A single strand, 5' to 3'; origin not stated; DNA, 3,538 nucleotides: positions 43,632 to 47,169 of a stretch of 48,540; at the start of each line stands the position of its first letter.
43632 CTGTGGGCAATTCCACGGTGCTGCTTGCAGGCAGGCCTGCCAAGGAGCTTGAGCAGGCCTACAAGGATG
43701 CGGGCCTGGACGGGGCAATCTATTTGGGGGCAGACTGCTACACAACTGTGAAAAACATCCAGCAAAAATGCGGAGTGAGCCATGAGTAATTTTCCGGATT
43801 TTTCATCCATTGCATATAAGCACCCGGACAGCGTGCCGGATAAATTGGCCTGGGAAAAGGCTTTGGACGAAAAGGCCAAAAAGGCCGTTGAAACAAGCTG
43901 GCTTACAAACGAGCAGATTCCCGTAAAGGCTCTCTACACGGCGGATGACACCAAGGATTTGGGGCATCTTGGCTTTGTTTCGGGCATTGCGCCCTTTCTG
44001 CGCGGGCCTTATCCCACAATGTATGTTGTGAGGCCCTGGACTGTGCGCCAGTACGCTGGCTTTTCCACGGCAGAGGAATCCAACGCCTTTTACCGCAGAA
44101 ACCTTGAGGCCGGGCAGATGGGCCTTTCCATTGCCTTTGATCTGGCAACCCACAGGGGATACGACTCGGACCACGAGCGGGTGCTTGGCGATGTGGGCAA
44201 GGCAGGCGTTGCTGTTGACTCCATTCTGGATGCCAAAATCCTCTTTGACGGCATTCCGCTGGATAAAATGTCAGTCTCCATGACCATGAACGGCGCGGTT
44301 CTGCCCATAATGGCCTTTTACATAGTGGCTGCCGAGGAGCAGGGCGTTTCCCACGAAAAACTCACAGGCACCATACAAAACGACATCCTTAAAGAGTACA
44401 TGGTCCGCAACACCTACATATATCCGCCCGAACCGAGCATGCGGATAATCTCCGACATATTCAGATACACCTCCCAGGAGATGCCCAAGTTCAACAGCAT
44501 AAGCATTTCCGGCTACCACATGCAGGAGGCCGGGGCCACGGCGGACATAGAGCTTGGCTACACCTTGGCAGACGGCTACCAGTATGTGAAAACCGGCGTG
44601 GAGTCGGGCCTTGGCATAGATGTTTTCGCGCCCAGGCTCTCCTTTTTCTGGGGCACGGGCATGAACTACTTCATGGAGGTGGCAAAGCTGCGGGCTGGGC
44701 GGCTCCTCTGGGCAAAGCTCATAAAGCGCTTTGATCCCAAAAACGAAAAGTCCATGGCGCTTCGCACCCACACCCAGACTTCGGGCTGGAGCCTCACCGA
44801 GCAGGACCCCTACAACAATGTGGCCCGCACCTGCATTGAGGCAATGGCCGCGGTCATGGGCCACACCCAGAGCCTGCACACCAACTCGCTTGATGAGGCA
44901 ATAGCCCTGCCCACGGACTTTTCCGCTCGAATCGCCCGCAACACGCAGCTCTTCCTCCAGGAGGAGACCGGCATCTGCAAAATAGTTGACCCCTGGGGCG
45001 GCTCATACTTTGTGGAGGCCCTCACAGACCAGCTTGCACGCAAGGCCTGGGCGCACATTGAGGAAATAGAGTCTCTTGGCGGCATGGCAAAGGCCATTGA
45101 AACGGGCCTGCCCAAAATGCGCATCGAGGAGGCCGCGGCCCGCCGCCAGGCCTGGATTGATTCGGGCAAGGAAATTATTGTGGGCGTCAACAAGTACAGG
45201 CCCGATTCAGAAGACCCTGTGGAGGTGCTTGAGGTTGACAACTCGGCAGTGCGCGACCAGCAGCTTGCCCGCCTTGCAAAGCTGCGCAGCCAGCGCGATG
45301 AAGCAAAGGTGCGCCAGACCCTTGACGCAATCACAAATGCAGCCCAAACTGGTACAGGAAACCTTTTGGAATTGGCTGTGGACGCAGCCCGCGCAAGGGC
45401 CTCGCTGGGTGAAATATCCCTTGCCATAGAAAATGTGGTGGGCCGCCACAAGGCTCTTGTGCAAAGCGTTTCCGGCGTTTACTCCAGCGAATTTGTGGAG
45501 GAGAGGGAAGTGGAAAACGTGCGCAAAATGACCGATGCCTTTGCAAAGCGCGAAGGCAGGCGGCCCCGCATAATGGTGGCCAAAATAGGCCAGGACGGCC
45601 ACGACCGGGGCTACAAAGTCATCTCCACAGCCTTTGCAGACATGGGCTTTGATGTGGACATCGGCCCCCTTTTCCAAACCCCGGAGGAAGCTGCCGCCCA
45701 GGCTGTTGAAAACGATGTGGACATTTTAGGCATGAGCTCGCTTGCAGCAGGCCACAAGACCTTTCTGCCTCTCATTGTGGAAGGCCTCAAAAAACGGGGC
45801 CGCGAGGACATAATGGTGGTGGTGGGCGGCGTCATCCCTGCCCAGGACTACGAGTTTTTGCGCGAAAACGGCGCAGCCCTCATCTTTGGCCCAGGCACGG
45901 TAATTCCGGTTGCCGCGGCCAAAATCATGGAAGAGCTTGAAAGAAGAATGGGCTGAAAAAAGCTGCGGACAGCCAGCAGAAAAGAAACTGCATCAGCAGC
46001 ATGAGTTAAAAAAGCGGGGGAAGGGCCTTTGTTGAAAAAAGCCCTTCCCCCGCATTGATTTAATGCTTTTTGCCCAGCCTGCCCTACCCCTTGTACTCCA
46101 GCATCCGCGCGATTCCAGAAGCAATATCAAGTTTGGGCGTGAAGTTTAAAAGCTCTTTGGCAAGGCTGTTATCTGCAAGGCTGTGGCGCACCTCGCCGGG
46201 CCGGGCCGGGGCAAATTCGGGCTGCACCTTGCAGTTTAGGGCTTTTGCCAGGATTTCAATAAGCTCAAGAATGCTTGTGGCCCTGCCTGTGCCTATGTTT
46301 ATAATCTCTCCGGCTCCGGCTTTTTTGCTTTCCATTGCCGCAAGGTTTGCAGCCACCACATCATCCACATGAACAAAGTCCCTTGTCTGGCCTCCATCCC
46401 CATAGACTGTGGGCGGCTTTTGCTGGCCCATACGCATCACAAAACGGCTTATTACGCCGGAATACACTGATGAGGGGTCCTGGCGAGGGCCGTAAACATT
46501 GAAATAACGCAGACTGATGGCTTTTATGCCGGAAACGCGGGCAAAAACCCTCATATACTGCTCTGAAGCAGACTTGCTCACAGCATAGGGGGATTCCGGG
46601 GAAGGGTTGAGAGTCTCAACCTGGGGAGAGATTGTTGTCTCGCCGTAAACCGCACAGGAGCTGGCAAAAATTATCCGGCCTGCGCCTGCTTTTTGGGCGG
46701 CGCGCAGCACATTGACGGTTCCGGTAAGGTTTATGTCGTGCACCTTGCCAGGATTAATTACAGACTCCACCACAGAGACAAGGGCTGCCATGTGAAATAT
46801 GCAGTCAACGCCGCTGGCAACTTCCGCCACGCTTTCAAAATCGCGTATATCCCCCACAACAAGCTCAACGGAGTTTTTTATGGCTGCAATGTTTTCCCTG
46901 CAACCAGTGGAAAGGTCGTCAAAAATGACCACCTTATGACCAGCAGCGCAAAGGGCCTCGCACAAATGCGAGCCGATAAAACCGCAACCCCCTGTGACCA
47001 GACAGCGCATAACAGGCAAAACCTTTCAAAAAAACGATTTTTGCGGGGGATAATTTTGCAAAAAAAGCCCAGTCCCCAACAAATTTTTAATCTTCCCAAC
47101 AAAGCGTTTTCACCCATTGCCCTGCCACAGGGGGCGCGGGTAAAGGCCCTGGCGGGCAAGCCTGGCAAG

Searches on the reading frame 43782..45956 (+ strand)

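Call 12: search_protein_families(library=pfam, proteins=[window:43782-45956:+], max_evalue=0.0001)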
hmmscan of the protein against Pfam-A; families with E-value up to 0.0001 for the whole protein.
window:43782-45956:+ (724 aa): 2 families
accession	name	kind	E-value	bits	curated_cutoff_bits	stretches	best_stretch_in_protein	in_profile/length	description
PF01642.28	MM_CoA_mutase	-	6.6e-236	784.2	22.1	1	42-554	2-512/512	Methylmalonyl-CoA mutase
PF02310.24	B12-binding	-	4e-21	75.5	32.1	1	596-708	2-116/121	B12 binding domain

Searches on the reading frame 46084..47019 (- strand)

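Call 12: search_protein_families(library=pfam, proteins=[window:46084-47019:-], max_evalue=0.0001)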
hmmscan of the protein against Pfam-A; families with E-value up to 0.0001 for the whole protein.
window:46084-47019:- (311 aa): 10 families
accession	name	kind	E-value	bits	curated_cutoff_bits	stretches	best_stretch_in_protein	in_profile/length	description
PF01370.27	Epimerase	-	8.3e-67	225.5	20.9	1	7-243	2-240/240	NAD dependent epimerase/dehydratase family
PF16363.11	GDP_Man_Dehyd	-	2.2e-60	205.3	27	1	7-306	1-332/332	GDP-mannose 4,6 dehydratase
PF01073.25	3Beta_HSD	-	4.6e-29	101.8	22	1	7-229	1-229/280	3-beta hydroxysteroid dehydrogenase/isomerase family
PF02719.21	Polysacc_synt_2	-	6.8e-18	65.3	20.2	1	7-276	2-267/293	Polysaccharide biosynthesis protein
PF07993.18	NAD_binding_4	-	6.3e-14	52.2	20.1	1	62-224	80-257/258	Male sterility protein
PF13460.12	NAD_binding_10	-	1e-13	52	27.2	1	10-157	1-132/184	NAD(P)H-binding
PF04321.23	RmlD_sub_bind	-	6.7e-12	45.5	27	1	4-178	1-154/287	RmlD substrate binding domain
PF05368.20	NmrA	-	2.8e-10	40.7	27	1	6-271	5-244/298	NmrA-like family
PF00106.31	adh_short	-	4.8e-09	36.4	26.6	1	7-160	4-164/195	short chain dehydrogenase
PF13561.12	adh_short_C2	-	1.9e-05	24.8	27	1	15-165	8-163/236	Enoyl-(Acyl carrier protein) reductase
